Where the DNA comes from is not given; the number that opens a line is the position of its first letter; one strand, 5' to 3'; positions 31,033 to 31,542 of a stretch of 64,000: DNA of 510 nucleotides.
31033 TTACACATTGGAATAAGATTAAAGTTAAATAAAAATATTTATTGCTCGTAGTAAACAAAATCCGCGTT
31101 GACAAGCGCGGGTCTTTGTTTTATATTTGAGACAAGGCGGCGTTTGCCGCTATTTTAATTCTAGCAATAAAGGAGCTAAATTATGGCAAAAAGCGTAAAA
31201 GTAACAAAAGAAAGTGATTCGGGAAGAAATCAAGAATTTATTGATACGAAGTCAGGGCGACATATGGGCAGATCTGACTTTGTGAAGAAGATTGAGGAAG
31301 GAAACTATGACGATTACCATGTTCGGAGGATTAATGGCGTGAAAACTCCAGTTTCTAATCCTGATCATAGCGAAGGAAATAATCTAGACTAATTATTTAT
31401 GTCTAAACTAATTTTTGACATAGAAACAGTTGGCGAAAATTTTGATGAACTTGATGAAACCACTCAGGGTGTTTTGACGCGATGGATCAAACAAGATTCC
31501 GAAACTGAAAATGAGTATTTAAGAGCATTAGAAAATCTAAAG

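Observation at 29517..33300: AT-rich acquired module abutting secA: PIF1-family helicase + DUF3892-like protein + PolB-exo-like 3'-5' exonuclease, followed by an EVE-domain protein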

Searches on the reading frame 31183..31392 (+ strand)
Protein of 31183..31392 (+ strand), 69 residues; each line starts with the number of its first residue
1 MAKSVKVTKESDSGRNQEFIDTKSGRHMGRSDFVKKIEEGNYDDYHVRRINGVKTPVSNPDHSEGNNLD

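Call 3: search_protein_families(library=pfam, proteins=[window:31183-31392:+], max_evalue=0.01)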
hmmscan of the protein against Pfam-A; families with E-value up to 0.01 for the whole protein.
window:31183-31392:+ (69 aa): 1 family
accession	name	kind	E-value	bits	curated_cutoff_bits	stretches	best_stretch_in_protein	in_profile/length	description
PF13031.12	DUF3892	-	0.00013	22.8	22.3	1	5-69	3-68/71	Protein of unknown function (DUF3892)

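Call 4: search_protein_families(library=padloc, proteins=[window:31183-31392:+], max_evalue=0.01)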
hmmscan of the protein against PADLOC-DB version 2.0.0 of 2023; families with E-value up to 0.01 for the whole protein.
window:31183-31392:+ (69 aa): 0 families

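Call 28: find_homologous_proteins(query=window:31183-31392:+, max_evalue=0.001)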
Query window:31183-31392:+ (69 aa): 201 proteins with E <= 0.001 among 201 candidates; the best 120 are listed.
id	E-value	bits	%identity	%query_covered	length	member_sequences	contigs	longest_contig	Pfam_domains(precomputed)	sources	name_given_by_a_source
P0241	1.2e-38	147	100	100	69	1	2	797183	-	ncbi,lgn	-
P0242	5.7e-26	107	74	100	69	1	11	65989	-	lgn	-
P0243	6.0e-26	107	74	100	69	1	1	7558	-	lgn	-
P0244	7.3e-26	107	72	100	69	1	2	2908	-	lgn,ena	-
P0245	1.1e-25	106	74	100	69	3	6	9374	-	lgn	-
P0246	1.6e-25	106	72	100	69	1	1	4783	-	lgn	-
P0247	1.8e-25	106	75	100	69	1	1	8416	-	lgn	-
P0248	2.5e-25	105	75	100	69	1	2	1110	-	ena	-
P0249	2.5e-25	105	70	100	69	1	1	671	-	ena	-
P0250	4.7e-25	105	74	100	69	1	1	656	-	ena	-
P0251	5.3e-25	104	70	100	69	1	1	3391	-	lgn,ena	-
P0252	6.4e-25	104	71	100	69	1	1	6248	-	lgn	-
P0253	9.7e-25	104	71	100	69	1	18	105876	-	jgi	jgi:hypothetical protein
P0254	1.2e-24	103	71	100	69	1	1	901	-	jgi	jgi:hypothetical protein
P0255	1.3e-24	103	71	100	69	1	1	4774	-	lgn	-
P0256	1.3e-24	103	72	100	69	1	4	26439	PF13031.13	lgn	-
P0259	3.2e-24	102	70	100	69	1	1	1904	PF13031.13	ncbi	-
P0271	3.4e-23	99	72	97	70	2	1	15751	PF13031.13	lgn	-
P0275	6.1e-23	98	68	100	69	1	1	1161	PF13031.13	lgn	-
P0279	8.3e-23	97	70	100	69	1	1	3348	PF13031.13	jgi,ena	-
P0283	1.4e-22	97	72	99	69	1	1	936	PF13031.13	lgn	-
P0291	2.7e-22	96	68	99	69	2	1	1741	PF13031.13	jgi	-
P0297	4.2e-22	95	70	97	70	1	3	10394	PF13031.13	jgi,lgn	-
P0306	8.5e-22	94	65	100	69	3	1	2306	PF13031.13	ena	-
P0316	1.3e-21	94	67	97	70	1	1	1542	PF13031.13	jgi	jgi:uncharacterized protein DUF3892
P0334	4.1e-21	92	63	97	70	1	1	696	PF13031.13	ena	-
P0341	6.3e-21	92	63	100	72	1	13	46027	PF13031.13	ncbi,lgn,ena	-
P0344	7.2e-21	91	66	97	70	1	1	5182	PF13031.13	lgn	-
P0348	1.2e-20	91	64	100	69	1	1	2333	PF13031.13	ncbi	-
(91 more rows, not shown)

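Call 30: find_encoding_contigs(protein=P0242, flank=6000, max_places=4)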
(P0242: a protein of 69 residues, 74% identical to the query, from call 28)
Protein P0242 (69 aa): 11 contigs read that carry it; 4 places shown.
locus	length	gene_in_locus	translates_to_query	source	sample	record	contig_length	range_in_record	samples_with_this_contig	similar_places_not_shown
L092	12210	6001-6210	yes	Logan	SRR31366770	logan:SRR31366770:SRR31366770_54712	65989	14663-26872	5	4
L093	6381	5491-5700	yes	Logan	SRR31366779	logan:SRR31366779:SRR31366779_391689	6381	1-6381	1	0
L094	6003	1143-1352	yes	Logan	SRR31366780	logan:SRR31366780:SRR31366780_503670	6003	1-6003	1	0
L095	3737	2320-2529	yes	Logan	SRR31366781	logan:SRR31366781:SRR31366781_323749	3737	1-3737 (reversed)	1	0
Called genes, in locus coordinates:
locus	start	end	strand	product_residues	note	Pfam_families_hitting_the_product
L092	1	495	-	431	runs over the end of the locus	PF00239:Resolvase, PF07508:Recombinase, PF13408:Zn_ribbon_recom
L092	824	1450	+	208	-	-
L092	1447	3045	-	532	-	-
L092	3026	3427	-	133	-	-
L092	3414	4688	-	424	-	PF01555:N6_N4_Mtase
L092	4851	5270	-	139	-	-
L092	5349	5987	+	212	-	PF00717:Peptidase_S24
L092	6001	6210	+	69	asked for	-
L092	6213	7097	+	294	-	PF18144:SMODS, PF21654:DncV-like_NTFase (faint), PF26305:CD_NTase_C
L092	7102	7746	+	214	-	PF18153:Cap15_CD_rec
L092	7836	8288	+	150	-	-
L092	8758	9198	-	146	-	PF07883:Cupin_2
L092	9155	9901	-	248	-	PF09968:DUF2202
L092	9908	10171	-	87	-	PF02583:Trns_repr_metal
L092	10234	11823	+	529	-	-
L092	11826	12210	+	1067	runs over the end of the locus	PF00873:ACR_tran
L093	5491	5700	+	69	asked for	-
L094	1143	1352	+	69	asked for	-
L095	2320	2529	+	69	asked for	-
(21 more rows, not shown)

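Call 31: find_encoding_contigs(protein=P0253, flank=6000, max_places=4)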
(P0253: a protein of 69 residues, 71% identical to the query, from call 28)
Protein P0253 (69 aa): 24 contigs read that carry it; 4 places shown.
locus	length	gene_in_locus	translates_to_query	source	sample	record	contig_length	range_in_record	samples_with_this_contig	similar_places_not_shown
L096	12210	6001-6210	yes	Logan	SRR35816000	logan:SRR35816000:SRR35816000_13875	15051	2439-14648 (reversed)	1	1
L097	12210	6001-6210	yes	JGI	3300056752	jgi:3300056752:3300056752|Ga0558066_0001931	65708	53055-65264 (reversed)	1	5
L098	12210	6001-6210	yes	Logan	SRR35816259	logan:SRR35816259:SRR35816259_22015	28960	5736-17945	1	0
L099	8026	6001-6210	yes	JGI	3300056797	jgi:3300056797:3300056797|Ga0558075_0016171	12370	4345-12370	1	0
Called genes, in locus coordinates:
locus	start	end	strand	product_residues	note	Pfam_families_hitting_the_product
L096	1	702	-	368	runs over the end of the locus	?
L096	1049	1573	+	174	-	-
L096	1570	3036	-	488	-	PF17289:Terminase_6C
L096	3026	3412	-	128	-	PF13022:HTH_Tnp_1_2 (weak)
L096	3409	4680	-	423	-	PF01555:N6_N4_Mtase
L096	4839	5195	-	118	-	-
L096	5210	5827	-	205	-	PF01726:LexA_DNA_bind (faint), PF00717:Peptidase_S24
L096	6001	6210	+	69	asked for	-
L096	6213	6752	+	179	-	-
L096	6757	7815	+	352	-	PF00753:Lactamase_B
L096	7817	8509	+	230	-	-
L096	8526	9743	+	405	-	-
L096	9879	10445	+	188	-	-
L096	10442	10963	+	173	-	-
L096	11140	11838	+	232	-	-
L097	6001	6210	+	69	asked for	-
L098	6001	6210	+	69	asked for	-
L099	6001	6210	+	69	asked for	-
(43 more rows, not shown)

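Call 35: find_related_loci(query=A2, collection=viral_contigs, flank=6000)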
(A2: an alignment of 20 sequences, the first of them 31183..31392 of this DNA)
Query A2 (69 aa) in viral_contigs; peptide patterns used: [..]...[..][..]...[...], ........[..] (x = any residue, [..] = any of these).
39 stretches matched a pattern; 31 encode a relative of the query (tblastn E <= 1e-3); 31 distinct loci.
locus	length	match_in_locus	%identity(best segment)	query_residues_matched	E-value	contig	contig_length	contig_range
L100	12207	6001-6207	67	1-69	2e-27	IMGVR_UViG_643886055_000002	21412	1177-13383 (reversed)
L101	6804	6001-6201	63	3-69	2e-25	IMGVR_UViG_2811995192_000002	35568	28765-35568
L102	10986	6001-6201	63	3-69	2e-25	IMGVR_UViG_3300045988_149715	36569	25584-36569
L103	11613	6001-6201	63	3-69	2e-25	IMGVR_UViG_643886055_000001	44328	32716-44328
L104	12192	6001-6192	67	5-68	3e-25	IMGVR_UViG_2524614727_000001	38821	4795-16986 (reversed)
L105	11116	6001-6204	59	1-68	2e-24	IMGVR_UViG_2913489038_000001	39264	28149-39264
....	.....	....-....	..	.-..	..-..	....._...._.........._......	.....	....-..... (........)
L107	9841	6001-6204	59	1-68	6e-24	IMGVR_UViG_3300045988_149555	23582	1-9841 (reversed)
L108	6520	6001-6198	59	3-68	8e-24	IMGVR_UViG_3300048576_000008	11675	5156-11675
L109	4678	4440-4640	62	1-68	2e-23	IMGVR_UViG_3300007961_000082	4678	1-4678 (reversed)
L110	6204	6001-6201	64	3-69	2e-23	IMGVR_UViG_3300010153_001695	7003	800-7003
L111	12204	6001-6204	57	1-68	3e-23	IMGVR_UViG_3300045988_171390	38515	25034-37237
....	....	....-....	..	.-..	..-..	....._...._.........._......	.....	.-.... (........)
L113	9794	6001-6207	58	1-69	4e-23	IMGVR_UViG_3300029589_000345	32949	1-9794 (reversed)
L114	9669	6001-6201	61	3-69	4e-23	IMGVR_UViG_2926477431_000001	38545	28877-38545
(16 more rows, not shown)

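Call 36: search_solved_structures(query=A2, max_evalue=1, show_alignments=2)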
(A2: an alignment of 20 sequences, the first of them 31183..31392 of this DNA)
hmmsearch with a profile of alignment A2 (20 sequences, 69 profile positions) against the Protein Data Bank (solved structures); distinct sequences matched with E-value up to 1: 0.

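Call 53: predict_structure(alignment_id=A2)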
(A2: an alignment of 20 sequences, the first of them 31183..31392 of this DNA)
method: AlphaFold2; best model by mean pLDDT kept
length: 69 residues; sequences in the alignment: 20
mean_pLDDT: 80.6   pTM: 0.62
mean pLDDT of the five models: 80.6, 80.2, 78.9, 77.8, 77.5
residues with pLDDT >= 90: 11; 70-90: 46; 50-70: 7; < 50: 5
segments of 3 or more residues with pLDDT < 50: 65-69
pLDDT, mean of each block of 10 residues (from residue 1): 78 85 88 90 85 82 52
secondary structure, 60 per line:
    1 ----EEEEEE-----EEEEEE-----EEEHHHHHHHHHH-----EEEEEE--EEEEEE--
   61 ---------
elements in order: E5-10 E16-21 E27-29 H30-39 E45-50 E53-58

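Call 59: fold_search(model_id=the predicted structure, library=pdb)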
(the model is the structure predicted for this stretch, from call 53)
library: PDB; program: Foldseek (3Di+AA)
matches with E <= 10: 307; with E <= 0.001: 0
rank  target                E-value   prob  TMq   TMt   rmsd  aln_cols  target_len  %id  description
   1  2h2w                  5.1e-01  0.18  0.33  0.09  13.5        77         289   13  Crystal structure of Homoserine O-succinyltransferase (EC 2.3.1.46) (Homoserine O-transsuccinylase) (HTS) (tm0881) from  (released 2006-07-18)
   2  2ghr                  6.6e-01  0.15  0.32  0.09  13.1        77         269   14  Crystal structure of homoserine o-succinyltransferase (NP_981826.1) from Bacillus cereus ATCC 10987 at 2.40 A resolution (released 2006-04-11)
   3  7aah_A                9.1e-01  0.10  0.24  0.14  11.6        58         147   28  Structure of human pERp1 (released 2021-01-27)
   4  2vdj                  1.2e+00  0.12  0.32  0.09  12.8        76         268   12  Crystal Structure of Homoserine O-acetyltransferase (metA) from Bacillus Cereus with Homoserine (released 2008-01-22)
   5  7aah_B                1.2e+00  0.08  0.23  0.12  13.0        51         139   24  Structure of human pERp1 (released 2021-01-27)
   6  7re4_C                1.5e+00  0.18  0.38  0.15   6.8        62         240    8  Apo Hemophilin from A. baumannii (released 2021-11-17)
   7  6iv9_A                1.8e+00  0.04  0.22  0.03  14.3        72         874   12  the Cas13d binary complex (released 2019-06-19)
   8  3h0s_B                1.9e+00  0.08  0.27  0.05   7.8        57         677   19  Crystal structure of the carboxyltransferase domain of acetyl-coenzyme A carboxylase in complex with compound 7 (released 2010-04-07)
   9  1t6s_A                2.1e+00  0.14  0.28  0.15   4.0        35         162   11  Crystal structure of a conserved hypothetical protein from Chlorobium tepidum (released 2004-12-07)
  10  9nbx_A                2.2e+00  0.04  0.21  0.09   9.6        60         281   12  Crystal structure of PAK1 bound to C2 (released 2025-06-25)
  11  5ktz_7                2.4e+00  0.03  0.18  0.12  11.2        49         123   18  expanded poliovirus in complex with VHH 12B (released 2016-11-02)
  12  6iv8_C                2.4e+00  0.03  0.22  0.03  14.3        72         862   14  the selenomethionine(SeMet)-derived Cas13d binary complex (released 2019-06-19)
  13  5izn_F                2.5e+00  0.10  0.22  0.17   7.4        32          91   16  The crystal structure of 50S ribosomal protein L25 from Vibrio vulnificus CMCP6 (released 2016-04-06)
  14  5csk_A                2.5e+00  0.07  0.27  0.02   7.8        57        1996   19  Crystal structure of yeast acetyl-CoA carboxylase, unbiotinylated (released 2015-10-28)
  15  8q6p_5                2.7e+00  0.07  0.22  0.06  12.0        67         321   12  X. laevis CMG dimer bound to dimeric DONSON - MCM ATPase (released 2023-10-18)
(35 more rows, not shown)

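Call 66: search_protein_families(library=pfam, proteins=[L096:6213-6752:+, L096:7817-8509:+, L096:8526-9743:+, L092:7836-8288:+], max_evalue=1)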
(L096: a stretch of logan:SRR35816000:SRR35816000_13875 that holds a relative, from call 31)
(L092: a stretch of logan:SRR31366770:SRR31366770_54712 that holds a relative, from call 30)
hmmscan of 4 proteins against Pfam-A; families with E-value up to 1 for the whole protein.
L096:6213-6752:+ (179 aa): 1 family
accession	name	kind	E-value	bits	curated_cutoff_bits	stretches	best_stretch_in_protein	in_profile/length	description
PF16170.10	DUF4873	-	0.038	14.7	25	0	122-141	22-41/91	Domain of unknown function (DUF4873)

L096:7817-8509:+ (230 aa): 0 families

L096:8526-9743:+ (405 aa): 2 families
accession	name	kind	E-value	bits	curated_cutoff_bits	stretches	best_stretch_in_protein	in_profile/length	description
PF04135.18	Nop10p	-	0.12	12.9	27.2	1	169-185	9-25/52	Nucleolar RNA-binding protein, Nop10p family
PF23451.1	Zn_ribbon_PaaD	-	0.93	9.6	27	0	172-194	9-31/53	PaaD zinc beta ribbon domain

L092:7836-8288:+ (150 aa): 7 families
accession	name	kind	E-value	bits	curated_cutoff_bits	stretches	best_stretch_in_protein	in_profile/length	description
PF24057.1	DUF7358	-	0.016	15.3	27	1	74-129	104-158/229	Domain of unknown function (DUF7358)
PF09925.14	DUF2157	-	0.028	14.6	32.4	1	49-136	46-115/146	Predicted membrane protein (DUF2157)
PF05255.16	UPF0220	-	0.043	13.8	25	1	32-98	101-166/166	Uncharacterised protein family (UPF0220)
PF20990.2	DUF2207_C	-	0.065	13.4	33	0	16-75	140-200/247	Predicted membrane protein (DUF2207) C-terminal domain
PF04494.20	TFIID_NTD2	-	0.11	13.1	22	1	93-136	6-48/133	WD40 associated region in TFIID subunit, NTD2 domain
PF10536.15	PMD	-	0.14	11.7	34.9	0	79-122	115-158/347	Plant mobile domain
PF20088.4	DUF6480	-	0.41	11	25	0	102-136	42-74/78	Family of unknown function (DUF6480)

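Call 67: search_protein_families(library=phrogs, proteins=[window:31183-31392:+, L096:6213-6752:+, L096:1570-3036:-], max_evalue=0.01)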
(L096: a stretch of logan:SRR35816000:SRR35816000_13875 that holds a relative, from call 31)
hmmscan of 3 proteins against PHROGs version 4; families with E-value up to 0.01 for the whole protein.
window:31183-31392:+ (69 aa): 1 family
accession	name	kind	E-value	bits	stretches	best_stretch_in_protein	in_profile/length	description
phrog_11939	-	unknown function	1.1e-25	90.5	1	1-69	4-72/72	-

L096:6213-6752:+ (179 aa): 0 families

L096:1570-3036:- (488 aa): 8 families
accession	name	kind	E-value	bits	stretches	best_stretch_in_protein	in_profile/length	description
phrog_38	-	head and packaging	9.3e-84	283.5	1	19-472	266-708/760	terminase large subunit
phrog_5573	-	head and packaging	2.9e-15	57.4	1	241-467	16-234/250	terminase large subunit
phrog_14112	-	unknown function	1.3e-10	42.1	1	62-200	104-243/247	-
phrog_979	-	head and packaging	5.3e-08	33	1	291-479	415-611/642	terminase large subunit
phrog_2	-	head and packaging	2.7e-07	30.7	1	45-466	267-591/807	terminase large subunit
phrog_4758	-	head and packaging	1.6e-06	28.6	1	29-228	22-219/243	terminase large subunit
phrog_17672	-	head and packaging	7.7e-06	26.1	1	63-223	68-224/395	terminase large subunit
phrog_28155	-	head and packaging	0.00096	20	1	62-235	61-221/260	terminase large subunit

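Call 85: search_protein_families(library=ncbifam, proteins=[window:31183-31392:+], max_evalue=0.001)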
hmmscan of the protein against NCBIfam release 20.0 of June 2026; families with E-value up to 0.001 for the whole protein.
window:31183-31392:+ (69 aa): 0 families

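Call 92: fold_search(model_id=the predicted structure, library=viral)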
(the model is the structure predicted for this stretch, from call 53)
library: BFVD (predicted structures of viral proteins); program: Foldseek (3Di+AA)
matches with E <= 10: 580; with E <= 0.001: 0
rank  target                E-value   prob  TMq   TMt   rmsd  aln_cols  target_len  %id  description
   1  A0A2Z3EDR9            1.6e-02  1.00  0.68  0.37   3.3        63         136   17  (no name in the UniProt tables at hand)
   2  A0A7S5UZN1            2.1e-01  0.14  0.23  0.16  14.5        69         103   14  (no name in the UniProt tables at hand)
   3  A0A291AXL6            3.5e-01  0.38  0.41  0.19   7.0        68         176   20  Uncharacterized protein [Shigella phage Sf12]
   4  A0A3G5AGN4            4.2e-01  0.38  0.34  0.20  10.6        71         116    8  Uncharacterized protein [Satyrvirus sp.]
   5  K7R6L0                4.8e-01  0.14  0.23  0.22   6.8        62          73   19  Uncharacterized protein [Vibrio phage vB_VpaS_MAR10]
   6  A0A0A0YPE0            5.8e-01  0.33  0.40  0.18   9.3        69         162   13  Uncharacterized protein [Citrobacter phage Moon]
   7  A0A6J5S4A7            6.2e-01  0.14  0.34  0.16  16.2        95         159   12  Uncharacterized protein [uncultured Caudovirales phage]
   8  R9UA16                6.6e-01  0.14  0.27  0.05  17.5        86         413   12  (no name in the UniProt tables at hand)
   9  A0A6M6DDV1            7.0e-01  0.10  0.24  0.10  10.3        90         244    8  (no name in the UniProt tables at hand)
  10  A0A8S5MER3            7.5e-01  0.23  0.37  0.03   8.8        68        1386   15  DNA POLYMERASE [Siphoviridae sp. ctYh54]
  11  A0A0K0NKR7            8.5e-01  0.16  0.33  0.19   7.2        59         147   20  Uncharacterized protein [Gordonia phage GMA6]
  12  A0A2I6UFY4            9.0e-01  0.15  0.32  0.13  21.8        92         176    9  Uncharacterized protein [Klebsiella phage vB_Kpn_F48]
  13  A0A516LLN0            9.6e-01  0.13  0.30  0.09  11.3        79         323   11  (no name in the UniProt tables at hand)
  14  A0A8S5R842            9.6e-01  0.11  0.27  0.18   9.8        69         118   14  HNH endonuclease [virus sp. ctnRj46]
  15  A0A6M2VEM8            1.0e+00  0.12  0.25  0.12  10.5        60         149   13  (no name in the UniProt tables at hand)
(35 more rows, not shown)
